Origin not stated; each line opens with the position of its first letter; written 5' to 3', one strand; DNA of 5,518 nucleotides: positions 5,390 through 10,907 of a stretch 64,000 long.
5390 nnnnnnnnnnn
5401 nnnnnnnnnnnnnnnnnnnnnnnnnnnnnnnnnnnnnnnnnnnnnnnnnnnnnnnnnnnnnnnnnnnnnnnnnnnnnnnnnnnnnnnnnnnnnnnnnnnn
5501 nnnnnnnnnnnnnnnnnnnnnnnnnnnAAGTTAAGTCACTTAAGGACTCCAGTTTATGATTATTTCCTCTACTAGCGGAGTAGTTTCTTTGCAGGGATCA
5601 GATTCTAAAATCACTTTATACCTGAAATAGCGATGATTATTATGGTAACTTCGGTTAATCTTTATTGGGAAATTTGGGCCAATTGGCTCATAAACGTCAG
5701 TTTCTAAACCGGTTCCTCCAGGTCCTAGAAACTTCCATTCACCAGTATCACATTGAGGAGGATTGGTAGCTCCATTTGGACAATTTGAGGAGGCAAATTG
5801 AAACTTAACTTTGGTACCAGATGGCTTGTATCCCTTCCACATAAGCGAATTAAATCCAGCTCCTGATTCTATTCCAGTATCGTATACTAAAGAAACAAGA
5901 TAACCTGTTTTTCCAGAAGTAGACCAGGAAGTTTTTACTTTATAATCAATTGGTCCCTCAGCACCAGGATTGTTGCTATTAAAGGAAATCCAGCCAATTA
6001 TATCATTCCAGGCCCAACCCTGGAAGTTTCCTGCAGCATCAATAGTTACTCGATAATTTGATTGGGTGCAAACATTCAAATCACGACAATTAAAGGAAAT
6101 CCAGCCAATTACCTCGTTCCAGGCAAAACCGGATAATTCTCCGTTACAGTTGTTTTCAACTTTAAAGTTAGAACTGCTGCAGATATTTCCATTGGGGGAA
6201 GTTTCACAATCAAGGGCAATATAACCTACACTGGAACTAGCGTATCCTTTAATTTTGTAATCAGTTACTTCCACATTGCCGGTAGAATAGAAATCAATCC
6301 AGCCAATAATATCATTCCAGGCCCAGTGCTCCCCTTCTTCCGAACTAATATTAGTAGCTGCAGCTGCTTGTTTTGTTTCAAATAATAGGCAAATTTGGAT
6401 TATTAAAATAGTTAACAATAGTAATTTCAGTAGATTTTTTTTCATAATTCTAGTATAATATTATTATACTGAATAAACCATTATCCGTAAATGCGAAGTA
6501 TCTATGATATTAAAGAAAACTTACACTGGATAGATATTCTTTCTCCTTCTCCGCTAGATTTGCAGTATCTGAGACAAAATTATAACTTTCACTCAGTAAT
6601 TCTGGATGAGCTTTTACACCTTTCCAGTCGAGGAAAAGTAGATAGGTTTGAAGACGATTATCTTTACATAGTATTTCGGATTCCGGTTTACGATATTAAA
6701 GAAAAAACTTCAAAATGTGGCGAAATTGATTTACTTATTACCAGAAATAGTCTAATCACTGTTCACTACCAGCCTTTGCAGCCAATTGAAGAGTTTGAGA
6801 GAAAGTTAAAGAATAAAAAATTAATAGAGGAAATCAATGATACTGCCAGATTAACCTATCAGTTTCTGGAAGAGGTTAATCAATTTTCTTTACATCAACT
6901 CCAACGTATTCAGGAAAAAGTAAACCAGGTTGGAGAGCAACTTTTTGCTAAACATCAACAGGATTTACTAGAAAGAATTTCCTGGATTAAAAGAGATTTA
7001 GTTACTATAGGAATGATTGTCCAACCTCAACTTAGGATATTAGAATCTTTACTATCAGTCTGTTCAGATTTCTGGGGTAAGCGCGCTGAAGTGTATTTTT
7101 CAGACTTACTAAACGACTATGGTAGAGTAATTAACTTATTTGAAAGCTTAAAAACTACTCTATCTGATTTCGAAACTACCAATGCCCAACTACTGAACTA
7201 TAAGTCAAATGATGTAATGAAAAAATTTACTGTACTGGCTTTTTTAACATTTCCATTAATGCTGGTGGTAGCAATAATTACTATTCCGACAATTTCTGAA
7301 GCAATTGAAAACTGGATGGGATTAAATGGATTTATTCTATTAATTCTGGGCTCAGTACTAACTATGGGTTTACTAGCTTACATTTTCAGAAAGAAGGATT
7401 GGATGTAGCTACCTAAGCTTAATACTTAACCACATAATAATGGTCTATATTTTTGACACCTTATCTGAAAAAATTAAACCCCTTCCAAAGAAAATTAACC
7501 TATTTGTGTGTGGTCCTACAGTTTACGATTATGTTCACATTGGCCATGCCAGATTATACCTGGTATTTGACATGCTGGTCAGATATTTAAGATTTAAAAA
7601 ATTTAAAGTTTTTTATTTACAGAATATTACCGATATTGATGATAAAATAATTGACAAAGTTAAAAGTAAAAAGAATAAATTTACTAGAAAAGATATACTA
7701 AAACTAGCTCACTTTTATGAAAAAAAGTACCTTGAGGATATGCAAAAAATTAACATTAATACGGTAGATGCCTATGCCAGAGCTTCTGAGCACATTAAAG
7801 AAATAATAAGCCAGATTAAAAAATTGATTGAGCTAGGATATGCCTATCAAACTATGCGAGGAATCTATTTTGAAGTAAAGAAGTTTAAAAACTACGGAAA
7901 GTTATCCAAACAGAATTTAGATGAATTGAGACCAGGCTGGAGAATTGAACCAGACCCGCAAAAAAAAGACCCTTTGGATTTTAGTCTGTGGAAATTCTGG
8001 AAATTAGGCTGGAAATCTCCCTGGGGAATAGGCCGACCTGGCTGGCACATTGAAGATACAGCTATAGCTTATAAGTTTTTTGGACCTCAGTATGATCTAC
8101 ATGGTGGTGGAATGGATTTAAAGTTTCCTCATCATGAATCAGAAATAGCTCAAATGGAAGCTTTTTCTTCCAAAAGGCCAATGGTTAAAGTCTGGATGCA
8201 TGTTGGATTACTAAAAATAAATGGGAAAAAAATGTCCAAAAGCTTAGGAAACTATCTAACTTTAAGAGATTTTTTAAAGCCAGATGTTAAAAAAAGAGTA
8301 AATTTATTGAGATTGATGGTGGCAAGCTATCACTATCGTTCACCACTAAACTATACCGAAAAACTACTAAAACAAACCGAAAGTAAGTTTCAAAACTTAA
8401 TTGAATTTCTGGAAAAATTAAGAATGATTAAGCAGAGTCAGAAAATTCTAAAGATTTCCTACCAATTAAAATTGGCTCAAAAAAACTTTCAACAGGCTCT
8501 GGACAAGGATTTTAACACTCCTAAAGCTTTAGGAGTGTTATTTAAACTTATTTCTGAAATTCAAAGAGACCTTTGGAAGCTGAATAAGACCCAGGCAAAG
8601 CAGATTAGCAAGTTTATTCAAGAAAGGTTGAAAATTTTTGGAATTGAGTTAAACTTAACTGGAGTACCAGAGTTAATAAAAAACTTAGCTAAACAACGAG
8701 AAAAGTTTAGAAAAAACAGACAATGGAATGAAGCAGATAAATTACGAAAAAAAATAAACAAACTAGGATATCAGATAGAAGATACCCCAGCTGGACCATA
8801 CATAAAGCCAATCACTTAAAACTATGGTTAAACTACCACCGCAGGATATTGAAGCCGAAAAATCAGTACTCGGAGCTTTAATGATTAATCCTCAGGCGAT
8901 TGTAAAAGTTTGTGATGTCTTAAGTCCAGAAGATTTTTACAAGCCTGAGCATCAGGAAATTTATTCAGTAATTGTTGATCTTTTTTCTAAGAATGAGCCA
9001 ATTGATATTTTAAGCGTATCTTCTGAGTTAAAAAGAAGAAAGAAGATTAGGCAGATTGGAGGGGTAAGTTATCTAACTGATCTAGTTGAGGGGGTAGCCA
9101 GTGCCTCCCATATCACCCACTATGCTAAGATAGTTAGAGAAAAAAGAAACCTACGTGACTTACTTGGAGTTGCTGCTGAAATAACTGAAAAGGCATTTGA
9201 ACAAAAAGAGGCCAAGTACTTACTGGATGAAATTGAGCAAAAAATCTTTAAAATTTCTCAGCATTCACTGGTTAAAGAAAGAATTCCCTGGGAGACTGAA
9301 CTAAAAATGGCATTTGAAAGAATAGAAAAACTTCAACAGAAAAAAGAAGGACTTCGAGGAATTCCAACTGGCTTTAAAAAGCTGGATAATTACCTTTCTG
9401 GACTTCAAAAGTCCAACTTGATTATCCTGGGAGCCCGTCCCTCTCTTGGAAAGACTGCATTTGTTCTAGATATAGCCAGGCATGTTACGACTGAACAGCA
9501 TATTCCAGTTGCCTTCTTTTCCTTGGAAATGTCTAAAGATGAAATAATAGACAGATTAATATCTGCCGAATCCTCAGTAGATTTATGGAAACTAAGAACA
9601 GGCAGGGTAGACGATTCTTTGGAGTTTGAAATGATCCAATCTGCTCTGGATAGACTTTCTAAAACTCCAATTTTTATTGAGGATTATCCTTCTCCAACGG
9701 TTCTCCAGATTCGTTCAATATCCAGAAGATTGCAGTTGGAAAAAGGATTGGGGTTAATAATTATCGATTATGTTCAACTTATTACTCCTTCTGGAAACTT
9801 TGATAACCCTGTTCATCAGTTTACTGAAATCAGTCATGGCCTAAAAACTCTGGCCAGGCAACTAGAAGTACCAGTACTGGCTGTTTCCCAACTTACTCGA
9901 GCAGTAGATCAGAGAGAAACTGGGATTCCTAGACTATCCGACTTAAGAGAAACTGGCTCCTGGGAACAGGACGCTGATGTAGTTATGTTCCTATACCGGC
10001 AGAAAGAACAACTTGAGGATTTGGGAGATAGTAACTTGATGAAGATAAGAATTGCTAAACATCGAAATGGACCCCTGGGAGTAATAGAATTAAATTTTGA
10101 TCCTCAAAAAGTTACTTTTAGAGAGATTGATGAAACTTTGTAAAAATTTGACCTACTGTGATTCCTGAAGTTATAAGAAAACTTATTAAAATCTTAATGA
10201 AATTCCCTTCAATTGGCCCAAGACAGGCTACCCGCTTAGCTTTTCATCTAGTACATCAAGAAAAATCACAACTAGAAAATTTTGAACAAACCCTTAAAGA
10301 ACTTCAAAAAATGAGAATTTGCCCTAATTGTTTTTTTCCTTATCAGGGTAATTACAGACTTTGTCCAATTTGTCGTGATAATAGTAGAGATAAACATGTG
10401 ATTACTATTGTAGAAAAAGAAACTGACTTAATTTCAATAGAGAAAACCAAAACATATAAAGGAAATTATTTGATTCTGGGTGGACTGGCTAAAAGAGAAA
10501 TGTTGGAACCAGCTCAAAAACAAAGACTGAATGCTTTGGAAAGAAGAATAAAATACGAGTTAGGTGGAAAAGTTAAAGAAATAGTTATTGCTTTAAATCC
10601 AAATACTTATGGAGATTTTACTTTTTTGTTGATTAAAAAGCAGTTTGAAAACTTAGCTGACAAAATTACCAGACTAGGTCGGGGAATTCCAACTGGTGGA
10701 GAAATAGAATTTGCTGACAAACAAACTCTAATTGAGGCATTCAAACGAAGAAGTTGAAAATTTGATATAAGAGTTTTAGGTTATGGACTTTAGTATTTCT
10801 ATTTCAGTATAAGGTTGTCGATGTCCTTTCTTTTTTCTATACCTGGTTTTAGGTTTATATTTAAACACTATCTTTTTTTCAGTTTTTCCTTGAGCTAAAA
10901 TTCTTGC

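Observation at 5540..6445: Secreted Cys-rich protein built around three copies of a Trp-rich 15-residue motif encoded by near-identical 35 bp DNA repeats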

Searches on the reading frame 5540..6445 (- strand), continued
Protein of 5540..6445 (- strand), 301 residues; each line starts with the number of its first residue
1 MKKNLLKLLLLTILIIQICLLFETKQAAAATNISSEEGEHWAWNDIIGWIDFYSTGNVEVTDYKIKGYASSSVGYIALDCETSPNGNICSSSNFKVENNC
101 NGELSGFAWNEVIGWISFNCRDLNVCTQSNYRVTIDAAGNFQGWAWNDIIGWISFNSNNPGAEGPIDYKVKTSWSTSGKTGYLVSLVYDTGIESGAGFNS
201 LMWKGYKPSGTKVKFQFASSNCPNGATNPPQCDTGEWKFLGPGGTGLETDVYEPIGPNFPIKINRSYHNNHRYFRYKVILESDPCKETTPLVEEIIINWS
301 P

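Call 46: find_encoding_contigs(protein=P0002, flank=10000, max_places=2)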
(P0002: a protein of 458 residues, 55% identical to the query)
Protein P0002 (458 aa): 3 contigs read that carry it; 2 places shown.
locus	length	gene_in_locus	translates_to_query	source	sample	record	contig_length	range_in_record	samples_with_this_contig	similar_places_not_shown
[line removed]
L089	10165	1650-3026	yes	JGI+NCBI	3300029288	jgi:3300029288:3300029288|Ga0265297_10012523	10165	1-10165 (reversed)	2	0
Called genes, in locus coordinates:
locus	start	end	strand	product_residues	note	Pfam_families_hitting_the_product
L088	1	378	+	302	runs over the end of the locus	PF01795:Methyltransf_5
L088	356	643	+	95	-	-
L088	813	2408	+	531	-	PF03717:PBP_dimer, PF00905:Transpeptidase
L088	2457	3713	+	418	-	PF08245:Mur_ligase_M, PF02875:Mur_ligase_C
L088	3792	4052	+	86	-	PF01541:GIY-YIG, PF10544:T5orf172 (weak)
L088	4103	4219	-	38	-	-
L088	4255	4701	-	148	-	-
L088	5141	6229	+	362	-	PF01582:TIR, PF13676:TIR_2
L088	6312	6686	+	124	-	-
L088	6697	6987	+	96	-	PF00829:Ribosomal_L21p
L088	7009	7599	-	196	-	PF21176:RecR_HhH (weak), PF13662:Toprim_4, PF21175:RecR_C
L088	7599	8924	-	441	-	PF00772:DnaB, PF13481:AAA_25, PF03796:DnaB_C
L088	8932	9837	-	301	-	PF01544:CorA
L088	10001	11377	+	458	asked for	-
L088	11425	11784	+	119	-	PF05635:23S_rRNA_IVP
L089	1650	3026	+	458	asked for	-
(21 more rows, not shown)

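Call 67: search_protein_representatives(alignment_id=A1)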
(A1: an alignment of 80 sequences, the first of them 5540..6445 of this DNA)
Query: 80 sequences, 289 profile positions. Proteins with E-value up to 0.001 (for the whole library): 8951; up to 1e-10: 4561; up to 1e-30: 524. The best 150 are listed.
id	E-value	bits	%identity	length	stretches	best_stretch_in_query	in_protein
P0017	5.6e-171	583.6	-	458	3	9-231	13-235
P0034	1.5e-144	496.8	-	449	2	39-289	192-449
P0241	8.7e-119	412.3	-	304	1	4-289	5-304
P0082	4.5e-117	406.7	-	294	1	10-289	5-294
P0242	5.0e-116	403.2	-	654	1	27-289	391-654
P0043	1.6e-112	391.7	-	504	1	17-289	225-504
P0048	3.3e-112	390.7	-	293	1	14-289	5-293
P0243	7.3e-111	386.3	-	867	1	30-289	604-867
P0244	2.1e-110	384.8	-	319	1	4-289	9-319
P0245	3.1e-106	371.1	-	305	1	9-289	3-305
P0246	5.4e-106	370.3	-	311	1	17-289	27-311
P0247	4.8e-104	363.9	-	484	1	12-289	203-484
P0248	1.3e-102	359.2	-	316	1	13-289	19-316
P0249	3.2e-102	357.9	-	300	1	5-289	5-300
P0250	6.9e-102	356.8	-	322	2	4-233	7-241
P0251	7.9e-101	353.4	-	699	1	30-288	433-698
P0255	1.3e-97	342.8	-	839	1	30-289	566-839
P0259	3.6e-96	338.1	-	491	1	32-289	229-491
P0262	6.7e-96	337.2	-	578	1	26-289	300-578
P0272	3.4e-92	325.0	-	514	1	29-289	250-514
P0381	7.5e-65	235.3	-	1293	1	18-289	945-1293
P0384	4.1e-64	232.9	-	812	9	99-156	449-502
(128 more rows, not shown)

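Call 70: search_protein_families(library=pfam, proteins=[P0247, P0251, P0259, P0242, P0243, P0255, P0262, P0272, P0381, P0384], max_evalue=0.001)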
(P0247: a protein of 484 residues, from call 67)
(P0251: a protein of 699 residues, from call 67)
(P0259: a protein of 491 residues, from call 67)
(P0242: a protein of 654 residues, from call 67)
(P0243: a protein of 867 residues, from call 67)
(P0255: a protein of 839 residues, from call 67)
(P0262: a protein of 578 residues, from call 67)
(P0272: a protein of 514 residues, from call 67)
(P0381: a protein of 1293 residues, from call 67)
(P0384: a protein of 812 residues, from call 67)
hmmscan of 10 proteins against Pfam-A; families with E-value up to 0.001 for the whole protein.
P0247 (484 aa): 0 families

P0251 (699 aa): 1 family
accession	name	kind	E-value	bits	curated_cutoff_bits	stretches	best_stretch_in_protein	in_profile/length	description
PF13385.13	Laminin_G_3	-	5.8e-21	75.6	27.6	1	154-311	1-151/151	Concanavalin A-like lectin/glucanases superfamily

P0259 (491 aa): 0 families

P0242 (654 aa): 2 families
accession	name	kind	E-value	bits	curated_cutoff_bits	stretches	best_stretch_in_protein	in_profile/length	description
PF00754.31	F5_F8_type_C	-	1.2e-12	48.5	28.2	1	31-149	2-117/127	F5/8 type C domain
PF22633.2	F5_F8_type_C_2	-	4.7e-12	46.8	27.8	1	45-120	1-73/91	NedA-like, galactose-binding domain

P0243 (867 aa): 3 families
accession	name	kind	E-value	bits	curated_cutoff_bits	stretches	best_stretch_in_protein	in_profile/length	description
PF01833.30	TIG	-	4.1e-27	94.4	20.9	3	515-584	1-72/84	IPT/TIG domain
PF10102.14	DUF2341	-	5.6e-21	75.2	23.4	1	100-179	1-83/84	Domain of unknown function (DUF2341)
PF20144.5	TIG_SUH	-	1.1e-05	25.9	24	0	531-572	16-57/94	TIG domain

P0255 (839 aa): 4 families
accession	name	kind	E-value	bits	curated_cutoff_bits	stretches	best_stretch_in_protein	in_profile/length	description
PF10102.14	DUF2341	-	1.2e-14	55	23.4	1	79-149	2-65/84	Domain of unknown function (DUF2341)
PF00041.27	fn3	-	7.1e-12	45.8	25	2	386-463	5-82/84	Fibronectin type III domain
PF24489.1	Ig_J_second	-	0.00011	22.6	27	0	497-555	36-94/105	Tip attachment protein J second Ig-like domain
PF16655.11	PhoD_N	-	0.00046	21.1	30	0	497-541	37-81/90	PhoD-like phosphatase, N-terminal domain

P0262 (578 aa): 6 families
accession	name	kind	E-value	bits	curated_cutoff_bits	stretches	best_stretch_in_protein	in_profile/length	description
PF01436.27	NHL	-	4.1e-22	77.5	20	1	16-43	1-28/28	NHL repeat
PF13449.12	Phytase-like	-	4.7e-19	69.8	27.6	0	54-103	60-109/284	Esterase-like activity of phytase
PF08450.18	SGL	-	7.9e-17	62.1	26.3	0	105-140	183-218/246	SMP-30/Gluconolactonase/LRE-like region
PF06739.17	SBBP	-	3.2e-09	37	20.5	0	18-33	14-29/38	Beta-propeller repeat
PF07494.17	Reg_prop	-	1.4e-07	31.3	20.4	0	194-213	4-23/24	Two component regulator propeller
PF22701.2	Mala_s_1-like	-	2.3e-07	31.2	27.5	0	31-132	54-156/195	Mal s 1 allergenic protein-like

P0272 (514 aa): 0 families

P0381 (1293 aa): 0 families

P0384 (812 aa): 3 families
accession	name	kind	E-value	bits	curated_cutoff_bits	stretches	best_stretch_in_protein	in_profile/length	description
PF18911.6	PKD_4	-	2.3e-08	34.4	27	1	739-794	30-80/85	PKD domain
PF25788.1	Ig_Rha78A_N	-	1.5e-06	28.8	27.4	1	610-687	17-94/105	Rha78A-like, N-terminal immunoglobulin domain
PF00801.26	PKD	-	0.00083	19.8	23.5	1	721-788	15-70/80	PKD domain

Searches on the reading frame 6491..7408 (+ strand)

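Call 18: search_protein_families(library=pfam, proteins=[window:6491-7408:+], max_evalue=0.01)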
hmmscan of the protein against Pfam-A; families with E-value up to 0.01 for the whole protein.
window:6491-7408:+ (305 aa): 2 families
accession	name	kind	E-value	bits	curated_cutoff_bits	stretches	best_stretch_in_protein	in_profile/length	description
PF01544.23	CorA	-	2.9e-40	138.9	27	1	10-301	3-292/292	CorA-like Mg2+ transporter protein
PF09573.16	RE_TaqI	-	0.0027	17.6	26.1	0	84-115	164-194/229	TaqI restriction endonuclease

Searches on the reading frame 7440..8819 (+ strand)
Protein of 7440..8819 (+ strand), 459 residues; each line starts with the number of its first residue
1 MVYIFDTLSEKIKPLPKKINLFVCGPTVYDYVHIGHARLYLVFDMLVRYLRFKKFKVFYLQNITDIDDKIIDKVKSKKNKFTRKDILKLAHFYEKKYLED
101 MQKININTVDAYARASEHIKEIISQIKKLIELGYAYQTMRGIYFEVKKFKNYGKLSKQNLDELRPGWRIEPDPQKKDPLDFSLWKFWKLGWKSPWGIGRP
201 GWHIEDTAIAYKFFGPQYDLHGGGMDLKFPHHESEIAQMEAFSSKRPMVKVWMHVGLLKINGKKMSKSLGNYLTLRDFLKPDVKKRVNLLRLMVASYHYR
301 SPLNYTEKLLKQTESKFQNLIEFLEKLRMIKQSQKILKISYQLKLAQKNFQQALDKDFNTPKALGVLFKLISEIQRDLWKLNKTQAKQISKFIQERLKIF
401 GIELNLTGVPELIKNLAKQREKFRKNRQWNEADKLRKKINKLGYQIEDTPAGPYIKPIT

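Call 18: search_protein_families(library=pfam, proteins=[window:7440-8819:+], max_evalue=0.01)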
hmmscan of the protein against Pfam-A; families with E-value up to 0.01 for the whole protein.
window:7440-8819:+ (459 aa): 6 families
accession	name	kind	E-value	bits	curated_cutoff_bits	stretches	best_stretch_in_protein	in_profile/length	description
PF01406.26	tRNA-synt_1e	-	3.4e-104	348.9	27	1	16-314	7-300/301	tRNA synthetases class I (C) catalytic domain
PF09190.17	DALR_2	-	8.9e-11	42.6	22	1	349-404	1-56/57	DALR domain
PF00133.28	tRNA-synt_1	-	1.4e-08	34.4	22.7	1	219-299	330-407/414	tRNA synthetases class I (I, L, M and V)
PF09334.17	tRNA-synt_1g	-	1.6e-07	30.9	20.1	1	30-147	12-125/391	tRNA synthetases class I (M)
PF23493.1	CysS_C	-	8.9e-05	23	23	1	408-451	3-46/51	Cysteinyl-tRNA ligase anticodon binding domain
PF01921.24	tRNA-synt_1f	-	0.00046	19.6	27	1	187-295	218-310/360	tRNA synthetases class I (K)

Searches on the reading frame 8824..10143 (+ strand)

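Call 18: search_protein_families(library=pfam, proteins=[window:8824-10143:+], max_evalue=0.01)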
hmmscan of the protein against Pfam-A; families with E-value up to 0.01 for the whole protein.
window:8824-10143:+ (439 aa): 3 families
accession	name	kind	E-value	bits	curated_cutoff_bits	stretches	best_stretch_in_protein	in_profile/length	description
PF03796.21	DnaB_C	-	8.4e-88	294.5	27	1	179-433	1-254/255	DnaB-like helicase C terminal domain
PF00772.26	DnaB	-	4.7e-38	129.8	23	1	5-106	2-103/103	DnaB-like helicase N terminal domain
PF13481.12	AAA_25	-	2e-11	44.3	27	1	183-357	18-190/195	AAA domain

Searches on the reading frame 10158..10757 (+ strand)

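Call 18: search_protein_families(library=pfam, proteins=[window:10158-10757:+], max_evalue=0.01)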
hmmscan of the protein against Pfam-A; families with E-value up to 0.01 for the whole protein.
window:10158-10757:+ (199 aa): 4 families
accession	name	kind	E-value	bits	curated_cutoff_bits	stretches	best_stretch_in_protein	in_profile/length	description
PF13662.12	Toprim_4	-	3e-10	40.6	25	1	81-173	2-84/85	Toprim domain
PF21176.3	RecR_HhH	-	3.9e-10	39.8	27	1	6-48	1-43/45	RecR, helix-hairpin-helix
PF21175.2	RecR_C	-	4.7e-07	29.6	22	1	176-198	1-23/24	RecR, C-terminal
PF01751.28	Toprim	-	0.00013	22.5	23.1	1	82-169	2-86/96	Toprim domain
